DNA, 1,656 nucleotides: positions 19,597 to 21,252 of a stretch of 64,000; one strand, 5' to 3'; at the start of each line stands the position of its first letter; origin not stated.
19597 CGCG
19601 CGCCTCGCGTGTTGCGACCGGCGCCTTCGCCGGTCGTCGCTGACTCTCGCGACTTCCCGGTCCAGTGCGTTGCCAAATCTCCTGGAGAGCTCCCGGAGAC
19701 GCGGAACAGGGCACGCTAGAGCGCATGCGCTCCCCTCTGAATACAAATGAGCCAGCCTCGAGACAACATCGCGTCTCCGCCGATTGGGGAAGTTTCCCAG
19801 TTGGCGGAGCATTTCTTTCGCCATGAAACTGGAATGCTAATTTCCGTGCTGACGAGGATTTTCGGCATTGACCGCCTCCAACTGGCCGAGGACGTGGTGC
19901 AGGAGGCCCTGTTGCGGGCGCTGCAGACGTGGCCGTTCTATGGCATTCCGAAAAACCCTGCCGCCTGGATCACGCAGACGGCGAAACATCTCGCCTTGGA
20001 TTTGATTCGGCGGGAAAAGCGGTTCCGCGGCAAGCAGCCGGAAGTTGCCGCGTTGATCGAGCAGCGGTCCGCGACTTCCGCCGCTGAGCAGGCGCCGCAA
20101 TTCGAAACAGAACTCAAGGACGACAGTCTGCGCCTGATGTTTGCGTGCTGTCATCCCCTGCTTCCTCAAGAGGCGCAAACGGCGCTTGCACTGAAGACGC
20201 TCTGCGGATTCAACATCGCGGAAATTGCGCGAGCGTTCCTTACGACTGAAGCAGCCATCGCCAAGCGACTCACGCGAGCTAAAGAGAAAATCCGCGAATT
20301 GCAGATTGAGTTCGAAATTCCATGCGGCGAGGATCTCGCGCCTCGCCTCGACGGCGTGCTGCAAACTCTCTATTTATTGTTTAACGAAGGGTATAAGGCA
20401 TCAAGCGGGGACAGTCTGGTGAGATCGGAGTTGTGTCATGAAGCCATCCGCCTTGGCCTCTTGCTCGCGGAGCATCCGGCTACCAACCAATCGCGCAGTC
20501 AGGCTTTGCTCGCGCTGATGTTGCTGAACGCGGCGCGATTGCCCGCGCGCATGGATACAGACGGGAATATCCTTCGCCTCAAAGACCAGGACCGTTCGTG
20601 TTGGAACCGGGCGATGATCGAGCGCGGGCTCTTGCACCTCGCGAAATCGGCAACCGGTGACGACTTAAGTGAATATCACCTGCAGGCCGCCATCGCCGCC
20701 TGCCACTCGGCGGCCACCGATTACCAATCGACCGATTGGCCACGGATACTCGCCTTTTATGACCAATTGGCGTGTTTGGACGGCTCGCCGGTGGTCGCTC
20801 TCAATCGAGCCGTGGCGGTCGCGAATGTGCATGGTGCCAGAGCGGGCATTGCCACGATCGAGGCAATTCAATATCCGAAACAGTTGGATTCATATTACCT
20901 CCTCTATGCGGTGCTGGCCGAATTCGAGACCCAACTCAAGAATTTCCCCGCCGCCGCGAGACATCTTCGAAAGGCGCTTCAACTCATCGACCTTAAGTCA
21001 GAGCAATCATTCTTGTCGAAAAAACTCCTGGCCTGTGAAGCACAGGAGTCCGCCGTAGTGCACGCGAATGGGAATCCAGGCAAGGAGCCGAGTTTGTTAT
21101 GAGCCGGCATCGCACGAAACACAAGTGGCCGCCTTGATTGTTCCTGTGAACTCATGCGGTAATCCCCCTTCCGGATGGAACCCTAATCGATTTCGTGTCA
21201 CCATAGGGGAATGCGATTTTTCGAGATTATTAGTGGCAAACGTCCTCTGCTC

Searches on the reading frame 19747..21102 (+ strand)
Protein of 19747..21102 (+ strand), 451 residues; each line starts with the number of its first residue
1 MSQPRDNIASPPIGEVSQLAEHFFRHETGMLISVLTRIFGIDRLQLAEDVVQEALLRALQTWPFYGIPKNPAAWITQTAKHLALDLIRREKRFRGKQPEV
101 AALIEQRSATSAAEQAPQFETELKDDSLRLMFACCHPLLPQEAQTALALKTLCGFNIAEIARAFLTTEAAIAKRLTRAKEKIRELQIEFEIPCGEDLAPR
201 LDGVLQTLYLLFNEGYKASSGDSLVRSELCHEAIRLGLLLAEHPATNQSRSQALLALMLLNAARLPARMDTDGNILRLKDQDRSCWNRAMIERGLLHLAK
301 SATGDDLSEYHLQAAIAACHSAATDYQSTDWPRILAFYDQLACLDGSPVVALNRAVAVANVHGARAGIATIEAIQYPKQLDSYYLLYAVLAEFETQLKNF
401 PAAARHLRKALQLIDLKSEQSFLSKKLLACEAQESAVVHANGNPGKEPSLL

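Call 22: search_protein_families(library=ncbifam, proteins=[window:19747-21102:+])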
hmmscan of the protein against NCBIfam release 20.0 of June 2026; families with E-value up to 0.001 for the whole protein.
window:19747-21102:+ (451 aa): 49 families (the best 25 are shown)
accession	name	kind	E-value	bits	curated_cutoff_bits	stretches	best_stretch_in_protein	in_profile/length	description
NF058625.1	sigma_PG0214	equivalog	6.7e-16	58.5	130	1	45-185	29-160/170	GFO_1088 family ECF-type sigma factor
TIGR02937.1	sigma70-ECF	superfamily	9.5e-15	54.6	42.9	1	20-184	3-163/165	sigma-70 family RNA polymerase sigma factor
NF008888.0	PRK11922.1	equivalog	8.7e-11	41.9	204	1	47-184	57-194/231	RNA polymerase sigma factor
TIGR02989.1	Sig-70_gvs1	subfamily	1.8e-10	41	124.55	1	43-183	24-155/158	RNA polymerase sigma-70 factor, Rhodopirellula/Verrucomicrobium family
TIGR02985.1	Sig70_bacteroi1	subfamily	1.9e-10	41.2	126.4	1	22-184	5-160/162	RNA polymerase sigma-70 factor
NF009166.1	PRK12513.1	equivalog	2.3e-10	40.5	206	1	24-185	29-185/193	RNA polymerase sigma factor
NF006089.0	PRK08241.1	subfamily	1.3e-09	37.6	240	1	46-187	48-205/343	RNA polymerase subunit sigma-70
NF009170.0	PRK12517.1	subfamily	2.8e-08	33.4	197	1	45-185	48-175/188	RNA polymerase sigma factor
TIGR02950.1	SigM_subfam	subfamily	4.8e-08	33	147.95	1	44-185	24-157/159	RNA polymerase sigma factor, SigM family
NF007214.0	PRK09636.1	subfamily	4.8e-08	32.5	271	1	21-190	7-167/293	RNA polymerase sigma factor SigJ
NF007216.0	PRK09638.1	equivalog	4.9e-08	32.9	194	1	44-183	42-171/180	RNA polymerase sigma factor SigY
TIGR02983.1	SigE-fam_strep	subfamily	7.6e-08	32.4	141.55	1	22-185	10-157/162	SigE family RNA polymerase sigma factor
NF007220.0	PRK09639.1-5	equivalog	1e-07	31.9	260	1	44-182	27-160/181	RNA polymerase sigma factor SigX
NF040705.1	sigma_mbnA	exception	1.1e-07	31.8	350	1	21-182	3-154/272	methanobactin precursor domain-containing sigma factor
NF007223.0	PRK09641.1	equivalog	2.7e-07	30.6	209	1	45-184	43-182/187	RNA polymerase sigma factor SigW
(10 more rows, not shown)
